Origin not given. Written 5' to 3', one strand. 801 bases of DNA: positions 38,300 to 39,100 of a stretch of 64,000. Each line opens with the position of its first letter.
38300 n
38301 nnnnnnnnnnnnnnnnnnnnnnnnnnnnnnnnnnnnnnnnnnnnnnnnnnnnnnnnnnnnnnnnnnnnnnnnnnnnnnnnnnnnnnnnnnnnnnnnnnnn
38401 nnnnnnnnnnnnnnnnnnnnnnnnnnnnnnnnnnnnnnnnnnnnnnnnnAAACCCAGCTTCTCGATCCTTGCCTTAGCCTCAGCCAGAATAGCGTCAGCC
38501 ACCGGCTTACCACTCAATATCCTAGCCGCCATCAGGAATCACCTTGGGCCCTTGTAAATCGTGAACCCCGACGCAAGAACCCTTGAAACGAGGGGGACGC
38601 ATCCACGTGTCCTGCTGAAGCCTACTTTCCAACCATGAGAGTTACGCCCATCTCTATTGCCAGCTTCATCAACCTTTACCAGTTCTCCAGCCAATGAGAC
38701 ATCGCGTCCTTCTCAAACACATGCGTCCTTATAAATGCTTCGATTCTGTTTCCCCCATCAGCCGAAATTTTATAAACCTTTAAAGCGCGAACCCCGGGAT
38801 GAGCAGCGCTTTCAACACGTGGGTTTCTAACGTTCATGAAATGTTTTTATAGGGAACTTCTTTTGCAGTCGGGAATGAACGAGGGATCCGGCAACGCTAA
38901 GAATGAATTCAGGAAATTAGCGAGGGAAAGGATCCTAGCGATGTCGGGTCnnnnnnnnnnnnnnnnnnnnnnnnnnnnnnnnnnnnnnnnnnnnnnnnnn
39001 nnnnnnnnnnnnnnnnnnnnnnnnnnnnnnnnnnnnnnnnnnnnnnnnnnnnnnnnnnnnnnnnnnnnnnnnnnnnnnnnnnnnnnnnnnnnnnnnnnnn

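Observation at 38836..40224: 5-formyl-THF cyclo-ligase fused in-frame to a polytopic membrane domain resembling an ECF vitamin S-component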

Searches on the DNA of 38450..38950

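Call 70: search_rna_families(source=window, start=38450, end=38950, threshold=evalue, max_evalue=10)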
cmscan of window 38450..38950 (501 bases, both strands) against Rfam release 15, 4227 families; matches with E-value up to 10: 2.
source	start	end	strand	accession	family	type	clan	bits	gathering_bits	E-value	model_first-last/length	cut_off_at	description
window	38721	38788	-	RF01613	ceN109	Gene; snRNA; snoRNA; CD-box;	-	18.6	52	0.16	1-67/67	no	Nematode snoRNA ceN109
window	38641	38750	-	RF02191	TCL6_1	Gene; lncRNA;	-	11.2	60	6.2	1-113/113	no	T-cell leukemia/lymphoma 6 conserved region 1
